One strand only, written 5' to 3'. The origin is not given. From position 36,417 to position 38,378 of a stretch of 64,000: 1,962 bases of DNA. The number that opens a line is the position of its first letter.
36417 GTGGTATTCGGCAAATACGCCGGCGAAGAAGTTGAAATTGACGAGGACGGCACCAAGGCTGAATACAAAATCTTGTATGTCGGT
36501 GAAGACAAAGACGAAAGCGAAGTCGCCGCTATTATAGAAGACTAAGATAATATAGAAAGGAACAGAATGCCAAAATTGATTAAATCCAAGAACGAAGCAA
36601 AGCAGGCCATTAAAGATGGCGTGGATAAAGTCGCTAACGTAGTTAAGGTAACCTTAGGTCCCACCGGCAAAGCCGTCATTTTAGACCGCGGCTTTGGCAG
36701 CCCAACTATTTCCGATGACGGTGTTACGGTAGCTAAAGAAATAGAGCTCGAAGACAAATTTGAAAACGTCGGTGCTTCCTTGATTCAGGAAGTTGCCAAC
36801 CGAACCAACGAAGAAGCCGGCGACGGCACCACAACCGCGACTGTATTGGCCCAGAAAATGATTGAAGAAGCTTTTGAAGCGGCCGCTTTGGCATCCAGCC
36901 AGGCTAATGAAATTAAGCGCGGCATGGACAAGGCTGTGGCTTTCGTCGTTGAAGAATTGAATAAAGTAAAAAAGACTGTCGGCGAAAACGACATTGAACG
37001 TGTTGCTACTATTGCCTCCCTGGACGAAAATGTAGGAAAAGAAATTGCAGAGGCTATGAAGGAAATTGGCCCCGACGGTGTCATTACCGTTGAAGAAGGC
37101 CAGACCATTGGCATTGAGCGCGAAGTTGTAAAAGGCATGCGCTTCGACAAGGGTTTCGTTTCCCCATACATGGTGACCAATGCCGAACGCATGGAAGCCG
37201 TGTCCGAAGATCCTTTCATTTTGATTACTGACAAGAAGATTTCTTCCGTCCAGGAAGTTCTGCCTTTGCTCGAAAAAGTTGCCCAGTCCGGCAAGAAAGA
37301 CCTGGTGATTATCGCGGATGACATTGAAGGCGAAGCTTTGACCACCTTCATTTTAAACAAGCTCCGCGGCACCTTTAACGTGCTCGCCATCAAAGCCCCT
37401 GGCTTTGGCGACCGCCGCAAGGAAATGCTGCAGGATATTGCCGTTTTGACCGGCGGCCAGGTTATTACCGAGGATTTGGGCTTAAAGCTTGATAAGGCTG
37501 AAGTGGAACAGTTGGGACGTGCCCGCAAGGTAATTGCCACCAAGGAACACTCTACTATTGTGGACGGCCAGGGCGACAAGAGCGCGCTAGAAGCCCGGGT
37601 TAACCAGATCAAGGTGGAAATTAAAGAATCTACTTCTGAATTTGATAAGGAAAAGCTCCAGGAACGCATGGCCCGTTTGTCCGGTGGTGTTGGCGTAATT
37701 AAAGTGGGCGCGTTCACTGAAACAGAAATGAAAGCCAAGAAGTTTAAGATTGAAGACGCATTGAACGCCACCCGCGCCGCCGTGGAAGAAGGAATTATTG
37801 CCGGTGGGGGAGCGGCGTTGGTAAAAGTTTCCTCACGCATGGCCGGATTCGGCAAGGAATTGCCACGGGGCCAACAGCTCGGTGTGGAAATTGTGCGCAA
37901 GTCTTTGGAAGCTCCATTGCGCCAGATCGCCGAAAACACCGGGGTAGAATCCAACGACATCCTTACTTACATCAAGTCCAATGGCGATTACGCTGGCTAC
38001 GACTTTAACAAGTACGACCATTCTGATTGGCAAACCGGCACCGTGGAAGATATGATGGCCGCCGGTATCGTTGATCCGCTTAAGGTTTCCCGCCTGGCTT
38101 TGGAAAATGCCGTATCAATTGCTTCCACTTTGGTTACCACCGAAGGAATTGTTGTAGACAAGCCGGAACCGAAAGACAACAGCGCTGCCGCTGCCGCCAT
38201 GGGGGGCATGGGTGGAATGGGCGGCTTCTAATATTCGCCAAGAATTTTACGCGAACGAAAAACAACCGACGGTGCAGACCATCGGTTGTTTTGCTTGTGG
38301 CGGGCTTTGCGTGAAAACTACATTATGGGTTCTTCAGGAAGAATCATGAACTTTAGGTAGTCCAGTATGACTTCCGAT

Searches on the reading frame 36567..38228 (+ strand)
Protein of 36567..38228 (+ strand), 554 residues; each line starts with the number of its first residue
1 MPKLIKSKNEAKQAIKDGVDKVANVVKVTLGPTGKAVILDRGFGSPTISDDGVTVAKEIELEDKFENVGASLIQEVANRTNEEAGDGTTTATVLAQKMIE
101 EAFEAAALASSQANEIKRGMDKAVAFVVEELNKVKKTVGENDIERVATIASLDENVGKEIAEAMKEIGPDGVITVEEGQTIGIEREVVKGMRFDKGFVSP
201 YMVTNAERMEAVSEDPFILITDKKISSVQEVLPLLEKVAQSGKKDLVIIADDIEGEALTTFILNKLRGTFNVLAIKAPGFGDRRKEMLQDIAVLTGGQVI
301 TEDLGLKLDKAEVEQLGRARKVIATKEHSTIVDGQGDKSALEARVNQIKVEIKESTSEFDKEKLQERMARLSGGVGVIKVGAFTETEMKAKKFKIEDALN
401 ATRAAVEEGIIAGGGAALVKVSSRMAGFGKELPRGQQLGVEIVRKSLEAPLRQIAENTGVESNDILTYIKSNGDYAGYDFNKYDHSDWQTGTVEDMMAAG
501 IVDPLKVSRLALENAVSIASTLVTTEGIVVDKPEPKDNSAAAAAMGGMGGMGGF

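Call 95: search_protein_families(library=pfam, proteins=[window:36567-38228:+], max_evalue=0.00001)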
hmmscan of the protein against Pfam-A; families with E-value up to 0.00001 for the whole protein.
window:36567-38228:+ (554 aa): 1 family
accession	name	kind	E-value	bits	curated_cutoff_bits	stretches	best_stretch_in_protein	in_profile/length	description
PF00118.29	Cpn60_TCP1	-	3.8e-70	237.4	34.3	1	22-533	1-490/490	TCP-1/cpn60 chaperonin family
